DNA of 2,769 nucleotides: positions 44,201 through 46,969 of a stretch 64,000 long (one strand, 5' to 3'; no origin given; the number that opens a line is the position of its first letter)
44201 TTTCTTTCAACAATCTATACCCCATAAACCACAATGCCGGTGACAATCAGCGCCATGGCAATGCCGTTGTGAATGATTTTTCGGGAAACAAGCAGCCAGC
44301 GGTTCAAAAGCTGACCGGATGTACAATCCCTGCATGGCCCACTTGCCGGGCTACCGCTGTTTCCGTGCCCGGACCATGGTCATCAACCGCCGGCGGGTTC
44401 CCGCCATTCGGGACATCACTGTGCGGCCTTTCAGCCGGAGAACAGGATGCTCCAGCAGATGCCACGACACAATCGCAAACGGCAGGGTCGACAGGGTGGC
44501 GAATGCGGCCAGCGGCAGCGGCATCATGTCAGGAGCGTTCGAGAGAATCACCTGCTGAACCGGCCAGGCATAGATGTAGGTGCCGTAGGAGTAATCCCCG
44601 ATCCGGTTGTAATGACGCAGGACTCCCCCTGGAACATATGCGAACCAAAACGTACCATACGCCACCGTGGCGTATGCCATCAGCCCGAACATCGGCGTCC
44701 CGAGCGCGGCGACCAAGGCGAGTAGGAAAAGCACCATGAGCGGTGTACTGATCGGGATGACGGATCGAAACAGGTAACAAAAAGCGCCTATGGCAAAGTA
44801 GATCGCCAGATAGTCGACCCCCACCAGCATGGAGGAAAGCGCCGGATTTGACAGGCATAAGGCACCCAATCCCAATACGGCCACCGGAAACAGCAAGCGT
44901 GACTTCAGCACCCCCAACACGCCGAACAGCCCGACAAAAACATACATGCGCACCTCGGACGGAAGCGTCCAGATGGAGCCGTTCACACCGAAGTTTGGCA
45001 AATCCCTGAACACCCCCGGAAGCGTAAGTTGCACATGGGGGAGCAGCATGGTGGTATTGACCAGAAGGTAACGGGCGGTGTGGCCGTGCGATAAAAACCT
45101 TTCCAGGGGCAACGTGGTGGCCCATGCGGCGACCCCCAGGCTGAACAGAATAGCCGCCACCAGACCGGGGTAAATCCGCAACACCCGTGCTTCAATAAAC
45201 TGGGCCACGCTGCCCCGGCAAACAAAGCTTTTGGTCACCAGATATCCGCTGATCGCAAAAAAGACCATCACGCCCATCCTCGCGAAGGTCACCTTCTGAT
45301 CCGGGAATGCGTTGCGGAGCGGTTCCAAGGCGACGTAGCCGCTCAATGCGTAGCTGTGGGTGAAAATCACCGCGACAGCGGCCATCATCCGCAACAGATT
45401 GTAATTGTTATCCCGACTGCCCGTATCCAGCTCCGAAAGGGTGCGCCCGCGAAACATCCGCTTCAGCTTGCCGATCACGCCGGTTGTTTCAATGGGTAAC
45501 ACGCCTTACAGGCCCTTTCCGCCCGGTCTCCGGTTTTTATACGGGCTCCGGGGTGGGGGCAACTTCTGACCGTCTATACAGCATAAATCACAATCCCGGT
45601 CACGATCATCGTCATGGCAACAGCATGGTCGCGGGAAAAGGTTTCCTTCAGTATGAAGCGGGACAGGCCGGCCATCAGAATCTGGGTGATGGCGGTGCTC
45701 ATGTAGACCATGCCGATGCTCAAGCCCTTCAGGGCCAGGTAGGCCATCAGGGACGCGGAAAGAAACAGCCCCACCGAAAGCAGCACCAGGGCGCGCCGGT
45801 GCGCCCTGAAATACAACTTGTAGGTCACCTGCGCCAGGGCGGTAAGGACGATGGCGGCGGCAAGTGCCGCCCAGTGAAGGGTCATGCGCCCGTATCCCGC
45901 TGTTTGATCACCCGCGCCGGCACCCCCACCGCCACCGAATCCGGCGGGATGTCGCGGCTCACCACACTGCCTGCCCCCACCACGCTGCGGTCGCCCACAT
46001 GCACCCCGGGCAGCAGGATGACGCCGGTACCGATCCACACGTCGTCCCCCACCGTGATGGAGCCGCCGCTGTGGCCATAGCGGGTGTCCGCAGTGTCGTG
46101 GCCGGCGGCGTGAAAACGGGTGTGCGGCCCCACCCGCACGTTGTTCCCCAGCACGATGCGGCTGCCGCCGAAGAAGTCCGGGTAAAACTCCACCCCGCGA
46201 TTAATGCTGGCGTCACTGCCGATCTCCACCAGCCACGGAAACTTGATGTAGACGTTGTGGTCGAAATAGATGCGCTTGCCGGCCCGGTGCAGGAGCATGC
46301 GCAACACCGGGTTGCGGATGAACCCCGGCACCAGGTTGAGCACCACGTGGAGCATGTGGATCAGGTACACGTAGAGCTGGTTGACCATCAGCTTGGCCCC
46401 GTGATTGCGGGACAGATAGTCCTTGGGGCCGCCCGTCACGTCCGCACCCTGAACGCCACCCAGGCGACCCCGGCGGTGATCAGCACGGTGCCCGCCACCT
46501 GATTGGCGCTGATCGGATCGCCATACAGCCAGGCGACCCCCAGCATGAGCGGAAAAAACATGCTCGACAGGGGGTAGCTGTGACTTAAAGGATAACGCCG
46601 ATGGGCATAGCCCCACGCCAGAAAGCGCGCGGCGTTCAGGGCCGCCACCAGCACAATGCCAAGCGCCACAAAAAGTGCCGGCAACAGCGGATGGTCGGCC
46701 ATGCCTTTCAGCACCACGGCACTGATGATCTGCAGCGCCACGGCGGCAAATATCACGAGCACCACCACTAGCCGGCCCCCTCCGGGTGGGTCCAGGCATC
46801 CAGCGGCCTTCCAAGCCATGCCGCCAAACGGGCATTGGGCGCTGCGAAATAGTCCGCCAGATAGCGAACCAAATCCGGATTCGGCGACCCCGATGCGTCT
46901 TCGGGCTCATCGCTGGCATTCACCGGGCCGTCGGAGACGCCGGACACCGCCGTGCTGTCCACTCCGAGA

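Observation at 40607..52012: Arn/Gtr-style lipid-carrier glycan-modification island apparently fed by dTDP-Fuc4N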

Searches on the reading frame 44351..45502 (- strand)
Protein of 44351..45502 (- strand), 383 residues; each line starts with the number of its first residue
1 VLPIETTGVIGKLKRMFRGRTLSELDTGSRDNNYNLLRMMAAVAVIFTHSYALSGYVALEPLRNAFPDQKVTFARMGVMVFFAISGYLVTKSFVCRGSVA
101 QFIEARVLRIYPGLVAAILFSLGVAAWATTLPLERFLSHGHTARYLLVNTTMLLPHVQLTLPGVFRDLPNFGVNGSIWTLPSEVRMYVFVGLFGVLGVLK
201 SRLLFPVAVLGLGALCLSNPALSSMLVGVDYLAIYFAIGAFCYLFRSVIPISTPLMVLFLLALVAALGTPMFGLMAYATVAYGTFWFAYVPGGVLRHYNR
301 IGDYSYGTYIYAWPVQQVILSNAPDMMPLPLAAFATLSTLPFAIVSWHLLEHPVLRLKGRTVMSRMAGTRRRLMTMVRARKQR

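Call 4: search_protein_families(library=pfam, proteins=[window:44351-45502:-], max_evalue=0.01)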
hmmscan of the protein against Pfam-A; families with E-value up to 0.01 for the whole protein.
window:44351-45502:- (383 aa): 1 family
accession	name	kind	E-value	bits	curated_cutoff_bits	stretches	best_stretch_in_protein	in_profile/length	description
PF01757.29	Acyl_transf_3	-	5.3e-17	62.3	31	1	33-347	3-325/326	Acyltransferase domain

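Call 5: search_protein_families(library=ncbifam, proteins=[window:44351-45502:-], max_evalue=0.01)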
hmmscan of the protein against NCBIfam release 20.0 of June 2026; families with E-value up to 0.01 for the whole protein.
window:44351-45502:- (383 aa): 0 families

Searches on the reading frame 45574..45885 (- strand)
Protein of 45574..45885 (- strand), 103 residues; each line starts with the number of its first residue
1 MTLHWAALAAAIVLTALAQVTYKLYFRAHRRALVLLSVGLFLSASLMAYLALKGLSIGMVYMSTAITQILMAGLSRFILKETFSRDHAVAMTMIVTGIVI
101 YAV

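Call 4: search_protein_families(library=pfam, proteins=[window:45574-45885:-], max_evalue=0.01)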
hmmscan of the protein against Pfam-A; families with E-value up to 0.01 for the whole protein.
window:45574-45885:- (103 aa): 2 families
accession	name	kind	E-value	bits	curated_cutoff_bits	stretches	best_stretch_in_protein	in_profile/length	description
PF00892.27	EamA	-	5.9e-05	23.8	28.2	1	4-101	35-133/135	EamA-like transporter family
PF03825.22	Nuc_H_symport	-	0.0002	20.9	25.9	1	45-102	27-84/400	Nucleoside H+ symporter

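Call 5: search_protein_families(library=ncbifam, proteins=[window:45574-45885:-], max_evalue=0.01)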
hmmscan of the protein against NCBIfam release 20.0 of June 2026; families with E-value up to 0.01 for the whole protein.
window:45574-45885:- (103 aa): 3 families
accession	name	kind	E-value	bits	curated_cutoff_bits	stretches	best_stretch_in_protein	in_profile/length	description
TIGR00889.1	2A0110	subfamily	0.00032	19.9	446.1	1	45-101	28-84/418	nucleoside permease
NF011625.2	PRK15051.1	equivalog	0.0045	17.2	92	1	12-101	10-107/111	4-amino-4-deoxy-L-arabinose-phosphoundecaprenol flippase subunit ArnE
TIGR02758.1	TraA_TIGR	equivalog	0.0095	16.1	76.55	0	62-102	28-67/98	type IV conjugative transfer system pilin TraA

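Call 46: search_protein_families(library=ncbifam, alignment_id=A4, max_evalue=0.1)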
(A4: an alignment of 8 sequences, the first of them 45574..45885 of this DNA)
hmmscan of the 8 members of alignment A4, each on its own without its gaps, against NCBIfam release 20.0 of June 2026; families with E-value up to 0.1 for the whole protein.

A. member 1, window:45574-45885:- (103 aa): 5 families
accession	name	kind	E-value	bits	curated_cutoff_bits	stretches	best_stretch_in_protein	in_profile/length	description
TIGR00889.1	2A0110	subfamily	0.00032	19.9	446.1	1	45-101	28-84/418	nucleoside permease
NF011625.2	PRK15051.1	equivalog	0.0045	17.2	92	1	12-101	10-107/111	4-amino-4-deoxy-L-arabinose-phosphoundecaprenol flippase subunit ArnE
TIGR02758.1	TraA_TIGR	equivalog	0.0095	16.1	76.55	1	62-102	28-67/98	type IV conjugative transfer system pilin TraA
TIGR00950.1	2A78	equivalog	0.021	14.3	230.2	1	9-101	28-117/264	carboxylate/amino acid/amine transporter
NF051482.1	EbrB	exception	0.079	13.6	160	1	36-101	36-101/105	SMR family multidrug efflux transporter EbrB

B. families by the number of members that match (of 8 scanned): 24 families
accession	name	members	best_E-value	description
NF011625.2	PRK15051.1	6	1e-06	4-amino-4-deoxy-L-arabinose-phosphoundecaprenol flippase subunit ArnE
TIGR00950.1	2A78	5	2.3e-05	carboxylate/amino acid/amine transporter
NF033137.0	SMR_qac_int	3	4.9e-05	Qac family quaternary ammonium compound efflux SMR transporter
NF002816.2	PRK02971.1-2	3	0.00035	4-amino-4-deoxy-L-arabinose-phosphoundecaprenol flippase subunit ArnF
NF007087.1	PRK09541.1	3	0.00063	EmrE family multidrug efflux SMR transporter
NF051482.1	EbrB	3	0.0069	SMR family multidrug efflux transporter EbrB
NF000384.1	QacCGHJ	2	0.00022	QacCGHJ group quaternary ammonium compound efflux SMR transporter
NF000067.2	SMR_qac_FL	2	0.00026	quaternary ammonium compound efflux SMR transporter QacL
NF042984.1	SMR_efflux_EmrE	2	0.00071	multidrug efflux SMR transporter EmrE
NF000279.1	qac_SMR_H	2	0.00081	quaternary ammonium compound efflux SMR transporter QacH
NF051481.1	EbrA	2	0.0011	SMR family multidrug efflux transporter EbrA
NF000023.1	qac_SMR_C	2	0.0055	quaternary ammonium compound efflux SMR transporter QacC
NF012170.0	qac_SMR_J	2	0.0059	quaternary ammonium compound efflux SMR transporter QacJ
TIGR03340.1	phn_DUF6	2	0.0071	phosphonate utilization associated putative membrane protein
NF000277.1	qac_SMR_G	2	0.029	quaternary ammonium compound efflux SMR transporter QacG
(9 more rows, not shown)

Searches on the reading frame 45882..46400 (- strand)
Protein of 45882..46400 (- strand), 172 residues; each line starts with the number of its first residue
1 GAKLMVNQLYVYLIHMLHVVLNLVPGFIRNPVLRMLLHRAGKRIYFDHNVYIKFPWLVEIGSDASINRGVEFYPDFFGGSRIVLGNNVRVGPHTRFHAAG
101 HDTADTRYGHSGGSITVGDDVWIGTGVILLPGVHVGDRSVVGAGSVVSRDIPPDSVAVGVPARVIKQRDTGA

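Call 4: search_protein_families(library=pfam, proteins=[window:45882-46400:-], max_evalue=0.01)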
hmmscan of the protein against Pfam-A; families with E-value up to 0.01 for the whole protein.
window:45882-46400:- (172 aa): 2 families
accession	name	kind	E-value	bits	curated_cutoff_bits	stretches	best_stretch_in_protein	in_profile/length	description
PF00132.30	Hexapep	-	3e-13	49.3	27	1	115-148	2-35/36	Bacterial transferase hexapeptide (six repeats)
PF14602.12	Hexapep_2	-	1.2e-06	28.5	27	1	115-148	2-33/34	Hexapeptide repeat of succinyl-transferase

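Call 5: search_protein_families(library=ncbifam, proteins=[window:45882-46400:-], max_evalue=0.01)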
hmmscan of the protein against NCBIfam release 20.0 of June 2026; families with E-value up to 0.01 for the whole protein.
window:45882-46400:- (172 aa): 43 families (the best 25 are shown)
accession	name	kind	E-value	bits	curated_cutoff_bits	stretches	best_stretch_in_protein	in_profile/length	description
NF007797.0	PRK10502.1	subfamily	3.2e-26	92.1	192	1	6-168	21-179/183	WcaF family extracellular polysaccharide biosynthesis acetyltransferase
NF007076.0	PRK09527.1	equivalog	6.6e-23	81.2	347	1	33-167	51-184/203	galactoside O-acetyltransferase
NF038307.1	EPS_acetyl_HpsU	equivalog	4.1e-19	68.9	305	1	27-168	41-178/178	hormogonium polysaccharide biosynthesis acetyltransferase HpsU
NF041874.1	EPS_EpsC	equivalog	7.6e-19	68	150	1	54-168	58-167/168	serine O-acetyltransferase EpsC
NF007240.0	PRK09677.1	equivalog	2.7e-18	66.1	243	1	113-169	129-185/192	putative lipopolysaccharide biosynthesis O-acetyl transferase WbbJ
TIGR04008.1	WcaF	equivalog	1.1e-17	64.5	326.3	1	29-168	43-178/180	colanic acid biosynthesis acetyltransferase WcaF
TIGR03308.1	phn_thr-fam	hypoth_equivalog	4.3e-17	62.6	201.65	1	97-168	91-162/204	phosphonate metabolim protein, transferase hexapeptide repeat family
NF058585.1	HptprglPActTf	PfamEq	3.6e-16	59.2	300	1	50-169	49-161/172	heptaprenylglyceryl phosphate O-acetyltransferase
TIGR03570.1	NeuD_NnaD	subfamily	6.6e-16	58.5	160.8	1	112-163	151-202/202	NeuD/PglB/VioB family sugar acetyltransferase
TIGR03532.1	DapD_Ac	equivalog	8.8e-16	58.2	231.75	1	66-169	113-215/231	2,3,4,5-tetrahydropyridine-2,6-dicarboxylate N-acetyltransferase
NF000311.1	Vat_ABCDEFH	equivalog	4.3e-15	55.8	300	1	112-168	108-164/201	Vat family streptogramin A O-acetyltransferase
NF007499.0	PRK10092.1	equivalog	1.1e-14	54.7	314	1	80-167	92-182/183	maltose O-acetyltransferase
NF000490.1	chloram_CatB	equivalog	2.4e-13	49.9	350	1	105-168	102-164/210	type B chloramphenicol O-acetyltransferase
NF000111.1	stregram_VatD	exception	4.4e-13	49.5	400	1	113-168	112-167/209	streptogramin A O-acetyltransferase Vat(D)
NF000147.1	stregram_VatF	exception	3e-12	46.5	400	1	103-168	108-174/221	streptogramin A O-acetyltransferase Vat(F)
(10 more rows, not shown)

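Call 91: search_solved_structures(query=window:45882-46388:-, max_evalue=0.000001)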
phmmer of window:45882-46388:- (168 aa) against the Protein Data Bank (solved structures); distinct sequences matched with E-value up to 0.000001: 48.
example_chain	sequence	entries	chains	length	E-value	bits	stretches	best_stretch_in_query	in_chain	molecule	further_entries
3srt_A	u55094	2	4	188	1e-25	93.6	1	25-163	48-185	Maltose O-acetyltransferase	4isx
4egg_A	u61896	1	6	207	5.5e-22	81.5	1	48-165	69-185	Putative acetyltransferase SACOL2570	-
4dcl_A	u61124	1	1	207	9e-22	80.8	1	49-165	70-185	Putative acetyltransferase SACOL2570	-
1kqa_A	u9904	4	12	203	1.1e-21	80.6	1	32-163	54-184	GALACTOSIDE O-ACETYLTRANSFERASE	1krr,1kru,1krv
3ftt_A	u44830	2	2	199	1.1e-21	80.5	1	49-165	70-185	Putative acetyltransferase SACOL2570 | Galactoside O-acetyltransferase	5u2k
3v4e_A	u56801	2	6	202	1.2e-21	80.4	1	49-165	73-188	Galactoside O-acetyltransferase | Putative acetyltransferase SACOL2570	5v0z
3ect_A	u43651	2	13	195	2.6e-19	72.8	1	38-163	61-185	Hexapeptide-repeat containing-acetyltransferase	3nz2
2ic7_A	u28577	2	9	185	6.5e-15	58.5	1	25-162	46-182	Maltose transacetylase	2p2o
6ag8_C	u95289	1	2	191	8.4e-14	54.8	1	78-163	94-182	Maltose O-acetyltransferase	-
1ocx_A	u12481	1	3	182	9.8e-14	54.6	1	78-163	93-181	MALTOSE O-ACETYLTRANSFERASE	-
1khr_A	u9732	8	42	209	2.3e-12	50.1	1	109-164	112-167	STREPTOGRAMIN A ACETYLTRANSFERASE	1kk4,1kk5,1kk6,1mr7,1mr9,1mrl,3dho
7hzv_A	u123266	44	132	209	2.3e-12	50.1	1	109-164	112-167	Streptogramin A acetyltransferase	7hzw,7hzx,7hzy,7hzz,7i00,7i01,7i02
3hjj_A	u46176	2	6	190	3.1e-12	49.8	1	78-163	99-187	Maltose O-acetyltransferase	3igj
5ux9_A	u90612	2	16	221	1.8e-11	47.2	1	108-163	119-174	Chloramphenicol acetyltransferase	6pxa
3fs8_A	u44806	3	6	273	2e-11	47.1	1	62-161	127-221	QdtC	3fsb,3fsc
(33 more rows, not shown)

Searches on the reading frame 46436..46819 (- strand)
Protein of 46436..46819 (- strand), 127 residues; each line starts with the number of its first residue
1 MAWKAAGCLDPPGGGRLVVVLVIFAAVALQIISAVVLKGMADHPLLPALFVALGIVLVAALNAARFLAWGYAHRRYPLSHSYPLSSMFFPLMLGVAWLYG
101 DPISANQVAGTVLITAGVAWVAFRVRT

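Call 4: search_protein_families(library=pfam, proteins=[window:46436-46819:-], max_evalue=0.01)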
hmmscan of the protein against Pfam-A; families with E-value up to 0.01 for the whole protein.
window:46436-46819:- (127 aa): 1 family
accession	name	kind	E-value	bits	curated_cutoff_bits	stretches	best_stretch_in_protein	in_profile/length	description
PF00892.27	EamA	-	0.004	17.9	28.2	1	19-122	35-134/135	EamA-like transporter family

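Call 5: search_protein_families(library=ncbifam, proteins=[window:46436-46819:-], max_evalue=0.01)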
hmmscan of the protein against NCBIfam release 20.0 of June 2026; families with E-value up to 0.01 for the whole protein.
window:46436-46819:- (127 aa): 1 family
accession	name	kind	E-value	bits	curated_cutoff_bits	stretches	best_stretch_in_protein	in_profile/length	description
NF002816.2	PRK02971.1-2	equivalog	0.0027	18.1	99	1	47-121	38-116/120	4-amino-4-deoxy-L-arabinose-phosphoundecaprenol flippase subunit ArnF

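Call 45: search_protein_families(library=ncbifam, alignment_id=A3, max_evalue=0.1)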
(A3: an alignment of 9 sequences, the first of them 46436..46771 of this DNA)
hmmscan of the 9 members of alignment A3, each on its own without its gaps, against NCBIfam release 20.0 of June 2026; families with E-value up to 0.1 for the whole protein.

A. member 1, window:46436-46771:- (111 aa): 2 families
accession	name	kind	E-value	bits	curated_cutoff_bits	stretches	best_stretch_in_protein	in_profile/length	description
NF002816.2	PRK02971.1-2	equivalog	0.0022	18.5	99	1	32-105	39-116/120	4-amino-4-deoxy-L-arabinose-phosphoundecaprenol flippase subunit ArnF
NF000280.1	SMR_efflux_smr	exception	0.024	15.2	200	1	19-103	18-99/105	multidrug efflux SMR transporter Smr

B. families by the number of members that match (of 9 scanned): 12 families
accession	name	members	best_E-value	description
NF002816.2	PRK02971.1-2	9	2.6e-07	4-amino-4-deoxy-L-arabinose-phosphoundecaprenol flippase subunit ArnF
NF011625.2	PRK15051.1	7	4.2e-06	4-amino-4-deoxy-L-arabinose-phosphoundecaprenol flippase subunit ArnE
TIGR03340.1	phn_DUF6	4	0.00055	phosphonate utilization associated putative membrane protein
NF053846.1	glyco_with_XrtP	3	0.016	XrtP-associated glycosyltransferase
NF008523.0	PRK11453.1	2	0.018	O-acetylserine/cysteine exporter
NF008432.0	PRK11272.1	1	0.00011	drug/metabolite exporter YedA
NF051481.1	EbrA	1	0.012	SMR family multidrug efflux transporter EbrA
TIGR04152.1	exosort_VPLPA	1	0.023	VPLPA-CTERM-specific exosortase XrtD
NF000280.1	SMR_efflux_smr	1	0.024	multidrug efflux SMR transporter Smr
NF033767.0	exosort_XrtS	1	0.045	exosortase S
NF045746.1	MPN270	1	0.047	MPN270 family protein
NF010295.2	PRK13735.1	1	0.061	conjugal transfer mating-pair stabilization protein TraG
